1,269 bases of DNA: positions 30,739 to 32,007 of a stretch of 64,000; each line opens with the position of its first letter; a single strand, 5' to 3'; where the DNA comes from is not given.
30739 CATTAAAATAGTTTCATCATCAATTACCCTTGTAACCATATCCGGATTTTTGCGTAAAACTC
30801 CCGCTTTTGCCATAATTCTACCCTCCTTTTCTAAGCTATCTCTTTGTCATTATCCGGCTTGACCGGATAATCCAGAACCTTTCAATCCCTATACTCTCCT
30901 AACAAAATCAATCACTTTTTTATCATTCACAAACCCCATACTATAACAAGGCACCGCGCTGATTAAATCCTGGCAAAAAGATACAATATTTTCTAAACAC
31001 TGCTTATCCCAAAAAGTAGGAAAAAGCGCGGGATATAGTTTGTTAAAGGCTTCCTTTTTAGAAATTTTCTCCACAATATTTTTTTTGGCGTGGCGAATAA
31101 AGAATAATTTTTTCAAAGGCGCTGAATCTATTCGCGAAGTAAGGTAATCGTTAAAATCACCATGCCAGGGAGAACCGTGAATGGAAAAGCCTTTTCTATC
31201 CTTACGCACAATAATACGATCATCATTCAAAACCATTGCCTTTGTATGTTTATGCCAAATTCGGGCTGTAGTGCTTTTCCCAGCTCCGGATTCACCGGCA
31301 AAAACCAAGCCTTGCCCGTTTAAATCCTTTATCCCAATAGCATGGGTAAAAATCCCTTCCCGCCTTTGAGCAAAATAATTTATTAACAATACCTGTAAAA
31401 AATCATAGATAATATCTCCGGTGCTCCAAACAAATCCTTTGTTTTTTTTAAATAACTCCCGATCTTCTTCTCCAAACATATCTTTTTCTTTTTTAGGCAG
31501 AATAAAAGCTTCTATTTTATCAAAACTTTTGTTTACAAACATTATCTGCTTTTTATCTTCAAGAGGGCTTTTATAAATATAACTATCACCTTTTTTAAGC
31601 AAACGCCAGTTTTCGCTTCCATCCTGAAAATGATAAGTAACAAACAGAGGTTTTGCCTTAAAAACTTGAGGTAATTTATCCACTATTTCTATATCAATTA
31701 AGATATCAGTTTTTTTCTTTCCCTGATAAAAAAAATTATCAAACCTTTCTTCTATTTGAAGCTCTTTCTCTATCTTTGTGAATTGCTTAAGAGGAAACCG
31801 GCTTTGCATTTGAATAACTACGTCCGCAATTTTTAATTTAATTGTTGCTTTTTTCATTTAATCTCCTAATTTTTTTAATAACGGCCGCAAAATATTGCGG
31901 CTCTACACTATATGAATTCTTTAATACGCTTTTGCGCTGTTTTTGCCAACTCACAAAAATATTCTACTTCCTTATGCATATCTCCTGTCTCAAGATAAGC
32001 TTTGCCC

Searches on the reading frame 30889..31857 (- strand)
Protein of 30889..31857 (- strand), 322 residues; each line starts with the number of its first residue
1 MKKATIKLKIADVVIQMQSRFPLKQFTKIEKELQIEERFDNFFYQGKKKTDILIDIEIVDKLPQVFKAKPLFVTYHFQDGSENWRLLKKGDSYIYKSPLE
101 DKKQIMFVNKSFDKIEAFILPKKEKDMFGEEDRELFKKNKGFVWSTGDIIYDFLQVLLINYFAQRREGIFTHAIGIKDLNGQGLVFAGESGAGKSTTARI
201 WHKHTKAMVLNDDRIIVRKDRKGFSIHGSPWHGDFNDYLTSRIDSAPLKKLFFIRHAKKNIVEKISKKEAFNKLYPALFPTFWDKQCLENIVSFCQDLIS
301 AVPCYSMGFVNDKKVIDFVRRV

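Call 14: search_protein_families(library=pfam, proteins=[window:30889-31857:-], max_evalue=0.001)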
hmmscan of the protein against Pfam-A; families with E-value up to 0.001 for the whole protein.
window:30889-31857:- (322 aa): 0 families

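Call 20: search_protein_families(library=ncbifam, proteins=[window:30889-31857:-], max_evalue=0.01)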
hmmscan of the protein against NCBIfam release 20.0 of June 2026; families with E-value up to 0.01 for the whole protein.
window:30889-31857:- (322 aa): 4 families
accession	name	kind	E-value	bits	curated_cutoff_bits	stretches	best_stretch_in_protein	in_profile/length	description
TIGR04249.1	SCM_chp_ScmC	equivalog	7.3e-08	32.1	125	1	163-275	120-234/292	SynChlorMet cassette protein ScmC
TIGR04355.1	HprK_rel_B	hypoth_equivalog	4.7e-07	29.2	200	1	166-230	142-204/351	HprK-related kinase B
NF006821.0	PRK09344.1-3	subfamily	0.0058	15.3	369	1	158-226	191-270/525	phosphoenolpyruvate carboxykinase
NF006571.0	PRK09087.1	equivalog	0.0099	15.6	297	0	185-215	49-79/228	DnaA regulatory inactivator HdaA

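Call 56: search_solved_structures(query=window:30889-31857:-, max_evalue=1, show_alignments=1)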
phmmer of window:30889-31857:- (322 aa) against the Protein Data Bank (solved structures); distinct sequences matched with E-value up to 1: 32.
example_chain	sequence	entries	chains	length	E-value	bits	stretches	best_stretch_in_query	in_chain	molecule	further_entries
6fn1_A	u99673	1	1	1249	0.03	16.9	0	162-202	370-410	Human-mouse chimeric ABCB1 (ABCBHM)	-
4loa_A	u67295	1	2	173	0.03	16.9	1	182-221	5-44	De-novo design amidase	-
6fn4_A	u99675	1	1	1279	0.031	16.8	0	162-202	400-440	Apo form of Human-mouse chimeric ABCB1 (ABCB1HM) in complex with Antigen binding fragment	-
9oe1_A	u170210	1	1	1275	0.14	14.7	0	170-202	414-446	ATP-binding cassette, sub-family B (MDR/TAP), member 4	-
9ody_A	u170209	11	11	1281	0.14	14.7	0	170-202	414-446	ATP-binding cassette, sub-family B (MDR/TAP), member 4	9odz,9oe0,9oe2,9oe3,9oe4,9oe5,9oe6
6qex_A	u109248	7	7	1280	0.18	14.3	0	162-203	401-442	Multidrug resistance protein 1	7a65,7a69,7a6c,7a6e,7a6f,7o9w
8sa0_A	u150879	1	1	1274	0.18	14.3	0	162-203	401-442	ATP-dependent translocase ABCB1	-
8gmg_A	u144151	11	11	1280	0.18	14.3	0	162-203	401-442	ATP-dependent translocase ABCB1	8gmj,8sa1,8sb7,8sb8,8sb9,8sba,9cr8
6c0v_A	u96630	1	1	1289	0.19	14.3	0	162-203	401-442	Multidrug resistance protein 1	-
8y6h_A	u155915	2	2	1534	0.27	13.7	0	162-203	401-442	ATP-dependent translocase ABCB1,mNeonGreen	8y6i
5ko2_A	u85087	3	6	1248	0.38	13.3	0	162-202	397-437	Multidrug resistance protein 1A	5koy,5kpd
7zk9_A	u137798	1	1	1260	0.38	13.2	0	162-202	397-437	ATP-dependent translocase ABCB1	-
7zk8_A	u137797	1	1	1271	0.39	13.2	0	162-202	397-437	ATP-dependent translocase ABCB1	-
6q81_A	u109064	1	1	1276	0.4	13.2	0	162-202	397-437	P-glycoprotein (ABCB1)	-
6ujp_A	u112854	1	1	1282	0.4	13.2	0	162-202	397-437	ATP-dependent translocase ABCB1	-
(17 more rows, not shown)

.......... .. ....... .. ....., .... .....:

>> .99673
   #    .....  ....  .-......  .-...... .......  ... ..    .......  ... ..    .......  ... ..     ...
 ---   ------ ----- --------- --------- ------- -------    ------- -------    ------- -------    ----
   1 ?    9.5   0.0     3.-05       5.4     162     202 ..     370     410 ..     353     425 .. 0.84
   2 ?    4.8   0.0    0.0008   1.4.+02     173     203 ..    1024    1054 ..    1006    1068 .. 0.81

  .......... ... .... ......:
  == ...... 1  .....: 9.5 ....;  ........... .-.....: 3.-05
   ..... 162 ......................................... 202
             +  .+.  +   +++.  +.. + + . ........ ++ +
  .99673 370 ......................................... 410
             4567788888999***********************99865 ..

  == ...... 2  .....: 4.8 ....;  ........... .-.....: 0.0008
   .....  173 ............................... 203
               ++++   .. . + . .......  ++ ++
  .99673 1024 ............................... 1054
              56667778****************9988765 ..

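Call 62: search_solved_structures(query=A4, max_evalue=1, show_alignments=2)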
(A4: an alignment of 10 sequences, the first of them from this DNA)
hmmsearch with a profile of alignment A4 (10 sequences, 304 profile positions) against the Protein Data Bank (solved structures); distinct sequences matched with E-value up to 1: 43.
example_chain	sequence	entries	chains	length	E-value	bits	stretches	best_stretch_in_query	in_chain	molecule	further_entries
6c2u_A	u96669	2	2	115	0.00014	24.4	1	166-186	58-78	phosphate-loop protein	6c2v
4loa_A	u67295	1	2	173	0.0027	20.2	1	164-201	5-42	De-novo design amidase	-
6fn1_A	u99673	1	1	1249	0.0029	20.1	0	147-185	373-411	Human-mouse chimeric ABCB1 (ABCBHM)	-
6fn4_A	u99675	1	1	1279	0.0031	20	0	147-185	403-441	Apo form of Human-mouse chimeric ABCB1 (ABCB1HM) in complex with Antigen binding fragment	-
2grj_A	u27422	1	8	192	0.015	17.8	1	169-215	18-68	Dephospho-CoA kinase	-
7zk9_A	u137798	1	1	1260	0.035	16.6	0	147-185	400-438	ATP-dependent translocase ABCB1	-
7zk8_A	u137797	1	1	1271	0.036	16.5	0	147-185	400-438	ATP-dependent translocase ABCB1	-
7zka_A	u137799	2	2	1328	0.039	16.4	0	147-185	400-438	ATP-dependent translocase ABCB1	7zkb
7zk4_A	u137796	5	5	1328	0.039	16.4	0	147-185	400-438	ATP-dependent translocase ABCB1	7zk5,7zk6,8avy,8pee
8sa0_A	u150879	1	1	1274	0.041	16.3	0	147-185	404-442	ATP-dependent translocase ABCB1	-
6qex_A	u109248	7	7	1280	0.042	16.3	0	147-185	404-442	Multidrug resistance protein 1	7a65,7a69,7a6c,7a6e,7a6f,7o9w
8gmg_A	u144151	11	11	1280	0.042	16.3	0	147-185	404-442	ATP-dependent translocase ABCB1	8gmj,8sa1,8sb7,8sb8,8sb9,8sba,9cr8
6c0v_A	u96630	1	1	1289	0.042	16.3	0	147-185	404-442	Multidrug resistance protein 1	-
8y6h_A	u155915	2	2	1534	0.063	15.7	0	147-185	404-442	ATP-dependent translocase ABCB1,mNeonGreen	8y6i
5ko2_A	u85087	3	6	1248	0.082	15.3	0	147-185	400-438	Multidrug resistance protein 1A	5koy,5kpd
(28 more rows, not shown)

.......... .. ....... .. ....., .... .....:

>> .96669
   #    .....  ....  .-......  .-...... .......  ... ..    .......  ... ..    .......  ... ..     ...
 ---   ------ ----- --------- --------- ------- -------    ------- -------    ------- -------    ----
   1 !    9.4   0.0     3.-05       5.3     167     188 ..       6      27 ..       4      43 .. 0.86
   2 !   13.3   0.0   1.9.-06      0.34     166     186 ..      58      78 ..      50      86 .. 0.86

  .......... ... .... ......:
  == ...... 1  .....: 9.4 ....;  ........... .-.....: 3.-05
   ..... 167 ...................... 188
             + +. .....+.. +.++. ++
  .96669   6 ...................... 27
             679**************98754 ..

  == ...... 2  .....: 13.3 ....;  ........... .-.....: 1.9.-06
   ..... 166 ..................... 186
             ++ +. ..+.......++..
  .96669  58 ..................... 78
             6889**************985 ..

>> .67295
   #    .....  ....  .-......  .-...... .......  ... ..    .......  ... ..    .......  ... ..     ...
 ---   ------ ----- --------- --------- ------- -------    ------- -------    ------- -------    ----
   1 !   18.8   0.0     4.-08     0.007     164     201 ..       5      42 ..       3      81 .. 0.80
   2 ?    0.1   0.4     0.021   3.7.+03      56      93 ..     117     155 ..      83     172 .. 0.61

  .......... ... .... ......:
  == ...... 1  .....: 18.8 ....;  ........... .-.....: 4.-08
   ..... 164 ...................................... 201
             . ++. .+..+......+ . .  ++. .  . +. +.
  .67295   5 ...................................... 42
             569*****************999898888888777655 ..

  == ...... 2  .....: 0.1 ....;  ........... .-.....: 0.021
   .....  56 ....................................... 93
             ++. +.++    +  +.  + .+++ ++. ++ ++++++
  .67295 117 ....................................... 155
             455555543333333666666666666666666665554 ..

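Call 64: find_homologous_proteins(query=window:30889-31857:-, max_evalue=0.00001)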
Query window:30889-31857:- (322 aa): 641 proteins with E <= 0.00001 among 2483 candidates; the best 120 are listed.
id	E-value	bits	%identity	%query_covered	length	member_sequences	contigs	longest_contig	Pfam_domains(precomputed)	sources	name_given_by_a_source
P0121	4.2e-214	728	100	100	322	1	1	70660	PF27840.1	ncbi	ncbi:MAG: hypothetical protein ABIH08_03770 [Candidatus Omnitrophota bacterium]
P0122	1.0e-150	519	70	98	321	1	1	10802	PF27840.1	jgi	jgi:hypothetical protein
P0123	9.2e-150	516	68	100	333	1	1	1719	PF27840.1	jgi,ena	-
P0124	2.9e-148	511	68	98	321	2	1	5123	PF27840.1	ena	-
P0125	4.9e-148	511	69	99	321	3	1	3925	PF27840.1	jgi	jgi:hypothetical protein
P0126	6.4e-148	510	66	99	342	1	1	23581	PF27840.1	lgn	-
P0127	2.4e-147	508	69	99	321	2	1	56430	PF27840.1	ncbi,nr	ncbi:MAG: hypothetical protein KAS99_01095 [Candidatus Omnitrophica bacterium]|nr:hypothetical prote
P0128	8.3e-147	507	67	98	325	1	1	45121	PF27840.1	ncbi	ncbi:MAG: hypothetical protein V1670_05635 [Candidatus Omnitrophota bacterium]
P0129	2.2e-146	505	72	95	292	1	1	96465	PF27840.1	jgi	jgi:hypothetical protein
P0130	5.3e-146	504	65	99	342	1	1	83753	PF27840.1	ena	-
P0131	3.3e-145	501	66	100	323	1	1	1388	PF27840.1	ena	-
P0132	3.6e-145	501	68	98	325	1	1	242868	PF27840.1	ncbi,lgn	-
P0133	5.2e-145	501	69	95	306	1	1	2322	PF27840.1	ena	-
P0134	7.9e-145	500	67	100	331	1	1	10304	PF27840.1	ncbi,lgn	-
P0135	1.7e-144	499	69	100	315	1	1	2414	PF27840.1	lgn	-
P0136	2.3e-144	499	70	95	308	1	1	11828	PF27840.1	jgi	-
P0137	4.4e-144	498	68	99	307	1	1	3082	PF27840.1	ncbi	-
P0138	7.5e-144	497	68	99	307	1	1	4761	PF27840.1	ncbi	ncbi:MAG: hypothetical protein ACE5IT_08660 [bacterium]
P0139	1.0e-143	497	68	100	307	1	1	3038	PF27840.1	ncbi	-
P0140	1.1e-143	496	67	99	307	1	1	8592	PF27840.1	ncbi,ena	-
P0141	2.5e-143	495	68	99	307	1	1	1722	PF27840.1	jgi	-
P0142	2.7e-143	495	68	99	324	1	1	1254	PF27840.1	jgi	jgi:hypothetical protein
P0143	2.8e-143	495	69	98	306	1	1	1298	PF27840.1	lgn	-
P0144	3.4e-143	495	65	100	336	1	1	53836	PF27840.1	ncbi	ncbi:hypothetical protein ACFL28_01155 [Candidatus Omnitrophota bacterium]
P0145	3.6e-143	495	67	98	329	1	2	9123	PF27840.1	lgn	-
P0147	5.9e-143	494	69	98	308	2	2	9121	PF27840.1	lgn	-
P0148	7.3e-143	494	69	98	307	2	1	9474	PF27840.1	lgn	-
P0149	9.9e-143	493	70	98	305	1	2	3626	PF27840.1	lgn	-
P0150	1.5e-142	493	66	98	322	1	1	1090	PF27840.1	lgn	-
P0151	2.3e-142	492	66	99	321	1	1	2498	PF27840.1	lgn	-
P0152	2.7e-142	492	68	99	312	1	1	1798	PF27840.1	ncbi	-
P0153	4.3e-142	491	66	98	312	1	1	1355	PF27840.1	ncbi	-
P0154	5.3e-142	491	67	99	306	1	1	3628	PF27840.1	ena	-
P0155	1.5e-141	489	66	99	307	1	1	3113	PF27840.1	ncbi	-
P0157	2.9e-141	488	68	99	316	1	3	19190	PF27840.1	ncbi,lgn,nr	ncbi:MAG: hypothetical protein KKC39_07435 [Candidatus Omnitrophica bacterium]|nr:hypothetical prote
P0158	3.3e-141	488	66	99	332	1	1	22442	PF27840.1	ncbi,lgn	-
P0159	3.8e-141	488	67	99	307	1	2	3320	PF27840.1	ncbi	-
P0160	4.0e-141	488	67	100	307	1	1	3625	PF27840.1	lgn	-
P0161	4.1e-141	488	68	98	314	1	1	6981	PF27840.1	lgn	-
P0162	9.5e-141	487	66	98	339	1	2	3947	PF27840.1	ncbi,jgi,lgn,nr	ncbi:MAG: hypothetical protein FJZ16_06855 [Candidatus Omnitrophica bacterium]|nr:hypothetical prote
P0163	1.2e-140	486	68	98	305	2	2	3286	PF27840.1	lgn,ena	-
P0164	1.2e-140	486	66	99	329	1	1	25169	PF27840.1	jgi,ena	-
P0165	1.6e-140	486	66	99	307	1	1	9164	PF27840.1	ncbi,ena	-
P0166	1.8e-140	486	67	99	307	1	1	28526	PF27840.1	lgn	-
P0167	5.8e-140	484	66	99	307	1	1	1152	PF27840.1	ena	-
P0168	6.2e-140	484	64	99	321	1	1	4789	PF27840.1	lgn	-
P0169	8.3e-140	484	64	99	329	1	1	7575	PF27840.1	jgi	-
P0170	1.6e-139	483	66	99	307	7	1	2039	PF27840.1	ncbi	-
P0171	1.8e-139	483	66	98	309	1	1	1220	PF27840.1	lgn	-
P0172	1.8e-139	483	66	98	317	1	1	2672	PF27840.1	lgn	-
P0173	2.5e-139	482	66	99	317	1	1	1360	PF27840.1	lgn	-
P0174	3.1e-139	482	65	100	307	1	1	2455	PF27840.1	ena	-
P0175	4.0e-139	481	66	100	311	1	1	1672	PF27840.1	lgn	-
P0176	5.8e-139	481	67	99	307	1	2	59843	PF27840.1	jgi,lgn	-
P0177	5.8e-139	481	67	99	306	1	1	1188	PF27840.1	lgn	-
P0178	5.9e-139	481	66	100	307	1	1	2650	PF27840.1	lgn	-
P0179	8.7e-139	480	67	100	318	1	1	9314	PF27840.1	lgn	-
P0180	1.0e-138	480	66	99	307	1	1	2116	PF27840.1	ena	-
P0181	1.2e-138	480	58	98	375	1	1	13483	PF27840.1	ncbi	-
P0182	1.4e-138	480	66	100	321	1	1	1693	PF27840.1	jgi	jgi:hypothetical protein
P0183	1.7e-138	479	68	98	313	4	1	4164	PF27840.1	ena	-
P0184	1.8e-138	479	66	99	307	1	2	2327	PF27840.1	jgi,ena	-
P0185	3.9e-138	478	65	98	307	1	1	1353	PF27840.1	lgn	-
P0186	7.4e-138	477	67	100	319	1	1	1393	PF27840.1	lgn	-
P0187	1.0e-137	477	67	98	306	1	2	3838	PF27840.1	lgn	-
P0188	1.3e-137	477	64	100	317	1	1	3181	PF27840.1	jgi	jgi:hypothetical protein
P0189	1.9e-137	476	66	100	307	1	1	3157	PF27840.1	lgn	-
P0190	2.7e-137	475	65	98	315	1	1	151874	PF27840.1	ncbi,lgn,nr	ncbi:MAG: hypothetical protein PHG87_06175 [Candidatus Omnitrophica bacterium]|nr:hypothetical prote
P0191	2.7e-137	475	64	99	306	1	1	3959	PF27840.1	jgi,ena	-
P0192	2.8e-137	475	66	99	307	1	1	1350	PF27840.1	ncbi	-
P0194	4.2e-137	475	66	100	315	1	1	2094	PF27840.1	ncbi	-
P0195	6.9e-137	474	65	99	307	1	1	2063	PF27840.1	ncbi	-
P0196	7.4e-137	474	66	98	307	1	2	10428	PF27840.1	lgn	-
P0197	8.5e-137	474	65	98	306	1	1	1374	PF27840.1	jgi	jgi:hypothetical protein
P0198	1.1e-136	473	66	98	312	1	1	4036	PF27840.1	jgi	jgi:hypothetical protein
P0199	1.1e-136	473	66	99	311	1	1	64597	PF27840.1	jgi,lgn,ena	-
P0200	1.3e-136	473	65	99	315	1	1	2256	PF27840.1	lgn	-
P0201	1.3e-136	473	65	98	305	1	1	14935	PF27840.1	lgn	-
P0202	1.4e-136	473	65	98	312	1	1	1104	PF27840.1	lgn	-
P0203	1.5e-136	473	67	100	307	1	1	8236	PF27840.1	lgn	-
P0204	5.7e-136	471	66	98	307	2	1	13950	PF27840.1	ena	-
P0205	5.9e-136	471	65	100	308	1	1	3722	PF27840.1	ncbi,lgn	-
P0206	7.0e-136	471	63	100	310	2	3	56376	PF27840.1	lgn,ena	-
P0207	7.2e-136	471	65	99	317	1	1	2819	PF27840.1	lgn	-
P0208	9.7e-136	470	64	98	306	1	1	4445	PF27840.1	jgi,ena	-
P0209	1.3e-135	470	66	98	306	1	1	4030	PF27840.1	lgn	-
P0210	1.6e-135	470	66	98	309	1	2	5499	PF27840.1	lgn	-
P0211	1.7e-135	470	66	98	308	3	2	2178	PF27840.1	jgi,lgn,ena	-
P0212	3.0e-135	469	62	99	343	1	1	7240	PF27840.1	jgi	jgi:hypothetical protein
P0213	3.6e-135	468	66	99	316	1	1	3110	PF27840.1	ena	-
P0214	4.7e-135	468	65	99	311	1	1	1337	PF27840.1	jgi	jgi:hypothetical protein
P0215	6.2e-135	468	64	98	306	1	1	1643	PF27840.1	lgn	-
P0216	7.3e-135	467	63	98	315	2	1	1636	PF27840.1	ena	-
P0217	1.4e-134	467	63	98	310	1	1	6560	PF27840.1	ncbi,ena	-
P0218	1.4e-134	466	64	98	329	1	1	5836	PF27840.1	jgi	jgi:hypothetical protein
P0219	1.7e-134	466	66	98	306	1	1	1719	PF27840.1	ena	-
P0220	1.7e-134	466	62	100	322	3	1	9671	PF27840.1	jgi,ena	jgi:hypothetical protein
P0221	2.2e-134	466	65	99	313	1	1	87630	PF27840.1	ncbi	ncbi:MAG: hypothetical protein V1674_02690 [Candidatus Omnitrophota bacterium]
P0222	4.5e-134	465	66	100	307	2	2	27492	PF27840.1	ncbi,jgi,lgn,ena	-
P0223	6.8e-134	464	64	99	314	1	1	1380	PF27840.1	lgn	-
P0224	7.9e-134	464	64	99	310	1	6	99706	PF27840.1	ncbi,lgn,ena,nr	ncbi:MAG: hypothetical protein ISS34_04275 [Candidatus Omnitrophica bacterium]|nr:hypothetical prote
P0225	8.1e-134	464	64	99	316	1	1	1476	PF27840.1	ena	-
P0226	9.8e-134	464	61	99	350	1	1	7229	PF27840.1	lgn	-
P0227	1.3e-133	463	63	98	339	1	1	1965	PF27840.1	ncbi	-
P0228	2.6e-133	462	64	98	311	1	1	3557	PF27840.1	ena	-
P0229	3.7e-133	462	63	100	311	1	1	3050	PF27840.1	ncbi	-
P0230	4.9e-133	461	64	100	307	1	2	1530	PF27840.1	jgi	-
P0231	5.3e-133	461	64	99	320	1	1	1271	PF27840.1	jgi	jgi:hypothetical protein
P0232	8.9e-133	461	64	98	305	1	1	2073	PF27840.1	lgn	-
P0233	9.5e-133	461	62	98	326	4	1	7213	PF27840.1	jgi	-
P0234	1.8e-132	460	63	100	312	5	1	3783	PF27840.1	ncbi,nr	ncbi:MAG: hypothetical protein KJ711_04695 [Candidatus Omnitrophica bacterium]|nr:hypothetical prote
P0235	2.3e-132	459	64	98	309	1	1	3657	PF27840.1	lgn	-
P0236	2.5e-132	459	67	95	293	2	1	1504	PF27840.1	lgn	-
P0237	3.6e-132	459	66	98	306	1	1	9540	PF27840.1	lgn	-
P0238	7.9e-132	457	62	100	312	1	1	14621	PF27840.1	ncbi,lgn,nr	ncbi:MAG: hypothetical protein PHU59_01875 [Candidatus Omnitrophica bacterium]|nr:hypothetical prote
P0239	9.1e-132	457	65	99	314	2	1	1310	PF27840.1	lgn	-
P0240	4.5e-131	455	66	98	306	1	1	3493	PF27840.1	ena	-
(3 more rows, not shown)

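Call 67: list_cluster_members(proteins=[P0001, P0121])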
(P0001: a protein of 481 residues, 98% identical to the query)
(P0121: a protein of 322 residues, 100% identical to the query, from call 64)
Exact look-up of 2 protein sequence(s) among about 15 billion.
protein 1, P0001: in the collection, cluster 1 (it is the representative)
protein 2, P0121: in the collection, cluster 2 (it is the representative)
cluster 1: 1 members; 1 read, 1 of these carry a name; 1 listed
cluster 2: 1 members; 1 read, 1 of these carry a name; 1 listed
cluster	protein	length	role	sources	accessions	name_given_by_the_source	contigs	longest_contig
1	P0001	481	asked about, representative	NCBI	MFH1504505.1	MAG: nucleotidyltransferase family protein [Candidatus Omnitrophota bacterium]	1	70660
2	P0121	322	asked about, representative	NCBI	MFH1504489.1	MAG: hypothetical protein ABIH08_03770 [Candidatus Omnitrophota bacterium]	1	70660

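Call 72: predict_structure(alignment_id=A5)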
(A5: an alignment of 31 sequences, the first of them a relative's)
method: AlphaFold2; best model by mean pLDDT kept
length: 322 residues; sequences in the alignment: 31
mean_pLDDT: 86.7   pTM: 0.86
mean pLDDT of the five models: 86.7, 86.4, 83.1, 81.5, 71.1
residues with pLDDT >= 90: 162; 70-90: 131; 50-70: 27; < 50: 2
segments of 3 or more residues with pLDDT < 50: none
pLDDT, mean of each block of 10 residues (from residue 1): 86 94 76 58 89 97 91 82 87 87 90 96 84 88 86 85 93 88 90 88 82 86 88 55 83 95 97 88 84 95 96 91 88
secondary structure, 60 per line:
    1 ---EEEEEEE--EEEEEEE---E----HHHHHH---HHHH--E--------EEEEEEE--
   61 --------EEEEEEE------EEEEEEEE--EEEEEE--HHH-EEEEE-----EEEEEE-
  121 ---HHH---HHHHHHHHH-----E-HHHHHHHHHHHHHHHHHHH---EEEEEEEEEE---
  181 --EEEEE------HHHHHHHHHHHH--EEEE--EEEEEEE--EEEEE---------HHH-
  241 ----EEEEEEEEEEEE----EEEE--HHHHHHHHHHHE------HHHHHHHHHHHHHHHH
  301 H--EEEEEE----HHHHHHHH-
elements in order: E4-10 E13-19 H28-33 H37-40 E52-58 E69-75 E82-89 E92-97 E104-108 E114-119 H130-138 H146-164 E168-177 E183-187 H194-205 E208-211 E214-220 E223-227 E245-256 E261-264 H267-277 H285-301 E304-309 H314-321

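Call 74: fold_search(model_id=the predicted structure, library=pdb)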
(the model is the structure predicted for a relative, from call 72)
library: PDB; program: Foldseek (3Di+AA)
matches with E <= 10: 507; with E <= 0.001: 95
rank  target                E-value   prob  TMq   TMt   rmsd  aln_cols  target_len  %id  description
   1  1ayl                  6.1e-08  1.00  0.40  0.27   9.2       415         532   12  PHOSPHOENOLPYRUVATE CARBOXYKINASE (released 1997-01-11)
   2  1oen                  1.1e-07  1.00  0.43  0.29   9.5       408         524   11  PHOSPHOENOLPYRUVATE CARBOXYKINASE (released 1996-11-08)
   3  6com                  1.7e-07  1.00  0.39  0.27   9.9       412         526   12  2.3A crystal structure of E. coli phosphoenolpyruvate carboxykinase mutant Asp269Asn (released 2018-04-04)
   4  6at3_A                2.0e-07  1.00  0.40  0.27   9.5       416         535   10  E. coli phosphoenolpyruvate carboxykinase Y207F mutant bound to thiosulfate and oxaloacetate (released 2018-08-29)
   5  1ytm_A                2.7e-07  1.00  0.39  0.27   9.4       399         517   12  Crystal structure of phosphoenolpyruvate carboxykinase of Anaerobiospirillum succiniciproducens complexed with ATP, ox (released 2006-01-24)
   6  1os1                  2.8e-07  1.00  0.38  0.25  10.8       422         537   12  Structure of Phosphoenolpyruvate Carboxykinase complexed with ATP,Mg, Ca and pyruvate. (released 2003-09-23)
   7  6v2l                  3.0e-07  1.00  0.40  0.27   9.4       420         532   11  E. coli Phosphoenolpyruvate carboxykinase S250A (released 2019-12-11)
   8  1yvy_B                3.2e-07  1.00  0.44  0.31   9.4       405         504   11  Crystal structure of Anaerobiospirillum succiniciproducens phosphoenolpyruvate carboxykinase (released 2005-07-26)
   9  1aq2                  3.4e-07  1.00  0.40  0.27  10.0       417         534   12  PHOSPHOENOLPYRUVATE CARBOXYKINASE (released 1998-10-14)
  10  6asi                  4.0e-07  1.00  0.39  0.27  10.2       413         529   12  E. coli phosphoenolpyruvate carboxykinase G209S mutant bound to methanesulfonate (released 2018-08-29)
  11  1ii2_B                4.0e-07  1.00  0.38  0.26  11.6       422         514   10  Crystal Structure of Phosphoenolpyruvate Carboxykinase (PEPCK) from Trypanosoma cruzi (released 2001-11-21)
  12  6at4_B                4.5e-07  1.00  0.39  0.26   9.5       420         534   11  E. coli phosphoenolpyruvate carboxykinase bound to thiosulfate (released 2018-08-29)
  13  6asn                  4.5e-07  1.00  0.37  0.25  10.4       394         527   12  E. coli phosphoenolpyruvate carboxykinase K212I F216V mutant bound to methanesulfonate (released 2018-08-29)
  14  6v2m                  5.1e-07  1.00  0.40  0.27   9.9       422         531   11  Structure of Escherichia coli Asp269Asn mutant phosphoenolpyruvate carboxykinase (released 2019-12-11)
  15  6crt                  5.8e-07  1.00  0.39  0.27   9.5       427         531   11  Arg65Gln Mutagenic E.coli PCK (released 2018-04-04)
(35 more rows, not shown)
